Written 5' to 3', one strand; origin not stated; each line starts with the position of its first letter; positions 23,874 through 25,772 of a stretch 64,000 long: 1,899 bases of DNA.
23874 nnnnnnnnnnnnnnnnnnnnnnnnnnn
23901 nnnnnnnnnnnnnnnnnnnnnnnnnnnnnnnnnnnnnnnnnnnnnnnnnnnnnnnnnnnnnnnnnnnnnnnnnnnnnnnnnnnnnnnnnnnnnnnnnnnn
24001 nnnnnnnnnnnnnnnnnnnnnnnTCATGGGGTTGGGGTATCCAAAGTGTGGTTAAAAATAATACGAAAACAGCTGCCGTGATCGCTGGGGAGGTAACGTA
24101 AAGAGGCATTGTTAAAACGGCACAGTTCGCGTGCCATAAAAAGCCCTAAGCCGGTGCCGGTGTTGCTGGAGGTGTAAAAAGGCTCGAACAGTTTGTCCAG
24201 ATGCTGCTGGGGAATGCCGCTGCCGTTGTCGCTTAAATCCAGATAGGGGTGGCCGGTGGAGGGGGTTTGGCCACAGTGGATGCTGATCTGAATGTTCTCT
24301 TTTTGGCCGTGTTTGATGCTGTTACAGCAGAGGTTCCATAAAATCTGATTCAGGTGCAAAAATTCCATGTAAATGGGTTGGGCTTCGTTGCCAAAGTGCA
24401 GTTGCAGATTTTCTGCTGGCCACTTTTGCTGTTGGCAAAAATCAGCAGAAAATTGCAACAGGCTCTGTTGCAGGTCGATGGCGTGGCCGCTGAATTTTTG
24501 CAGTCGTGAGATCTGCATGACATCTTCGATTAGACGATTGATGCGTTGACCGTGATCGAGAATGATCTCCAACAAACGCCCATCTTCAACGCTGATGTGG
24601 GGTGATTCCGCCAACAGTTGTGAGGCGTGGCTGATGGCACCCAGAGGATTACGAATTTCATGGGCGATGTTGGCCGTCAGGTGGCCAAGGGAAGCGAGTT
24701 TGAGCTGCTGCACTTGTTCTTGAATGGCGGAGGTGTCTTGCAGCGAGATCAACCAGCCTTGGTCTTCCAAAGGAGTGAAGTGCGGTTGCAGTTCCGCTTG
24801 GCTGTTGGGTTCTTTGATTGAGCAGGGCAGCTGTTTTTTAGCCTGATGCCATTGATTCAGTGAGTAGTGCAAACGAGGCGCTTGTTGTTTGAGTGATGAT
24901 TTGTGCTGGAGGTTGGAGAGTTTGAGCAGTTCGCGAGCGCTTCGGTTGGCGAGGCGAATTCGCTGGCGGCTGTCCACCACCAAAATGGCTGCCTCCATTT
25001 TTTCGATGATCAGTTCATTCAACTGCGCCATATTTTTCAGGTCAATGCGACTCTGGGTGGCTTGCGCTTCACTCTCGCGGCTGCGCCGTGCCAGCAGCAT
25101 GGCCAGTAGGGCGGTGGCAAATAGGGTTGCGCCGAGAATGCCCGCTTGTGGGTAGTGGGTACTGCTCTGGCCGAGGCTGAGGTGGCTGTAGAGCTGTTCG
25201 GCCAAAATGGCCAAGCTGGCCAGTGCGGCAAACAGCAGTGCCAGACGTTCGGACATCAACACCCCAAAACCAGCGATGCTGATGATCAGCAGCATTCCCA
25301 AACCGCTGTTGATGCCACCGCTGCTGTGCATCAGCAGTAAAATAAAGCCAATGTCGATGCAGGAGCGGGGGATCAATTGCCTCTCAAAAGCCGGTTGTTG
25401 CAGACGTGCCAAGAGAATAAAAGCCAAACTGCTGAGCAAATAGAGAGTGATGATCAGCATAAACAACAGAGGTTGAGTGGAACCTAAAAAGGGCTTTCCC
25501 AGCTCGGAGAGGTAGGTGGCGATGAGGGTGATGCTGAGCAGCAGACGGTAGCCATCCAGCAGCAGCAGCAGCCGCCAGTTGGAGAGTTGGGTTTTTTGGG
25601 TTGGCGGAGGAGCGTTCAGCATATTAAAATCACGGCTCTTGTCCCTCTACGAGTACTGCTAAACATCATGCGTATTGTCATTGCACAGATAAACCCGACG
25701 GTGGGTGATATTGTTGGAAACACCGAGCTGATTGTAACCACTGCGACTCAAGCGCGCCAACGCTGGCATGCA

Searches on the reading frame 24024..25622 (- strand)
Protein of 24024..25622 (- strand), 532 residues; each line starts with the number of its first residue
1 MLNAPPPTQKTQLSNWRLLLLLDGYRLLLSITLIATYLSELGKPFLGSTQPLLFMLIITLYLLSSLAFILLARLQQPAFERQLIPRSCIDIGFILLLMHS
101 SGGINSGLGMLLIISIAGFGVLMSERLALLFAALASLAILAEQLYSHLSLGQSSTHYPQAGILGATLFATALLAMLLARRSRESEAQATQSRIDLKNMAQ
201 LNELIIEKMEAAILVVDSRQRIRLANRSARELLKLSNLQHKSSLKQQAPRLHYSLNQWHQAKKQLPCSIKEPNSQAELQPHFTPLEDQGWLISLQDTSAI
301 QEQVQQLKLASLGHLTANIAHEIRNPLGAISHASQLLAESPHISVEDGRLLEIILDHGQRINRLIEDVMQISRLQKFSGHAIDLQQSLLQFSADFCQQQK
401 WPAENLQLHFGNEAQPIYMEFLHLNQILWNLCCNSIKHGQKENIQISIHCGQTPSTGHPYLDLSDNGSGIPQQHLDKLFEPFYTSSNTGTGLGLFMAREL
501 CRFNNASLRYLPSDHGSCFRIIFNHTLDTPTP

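Call 35: search_protein_families(library=pfam, proteins=[window:24024-25622:-], max_evalue=0.00001)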
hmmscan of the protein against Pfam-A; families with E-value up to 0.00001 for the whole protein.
window:24024-25622:- (532 aa): 3 families
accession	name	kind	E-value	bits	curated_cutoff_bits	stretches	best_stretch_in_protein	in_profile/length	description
PF25323.1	6TM_PilS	-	4.5e-33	115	27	1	11-188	4-189/189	PilS-like transmembrane domain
PF02518.31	HATPase_c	-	9.4e-20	71.6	26.4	1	423-523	5-107/111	Histidine kinase-, DNA gyrase B-, and HSP90-like ATPase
PF00512.31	HisKA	-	3.3e-15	56.3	26.9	1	312-375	2-64/66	His Kinase A (phospho-acceptor) domain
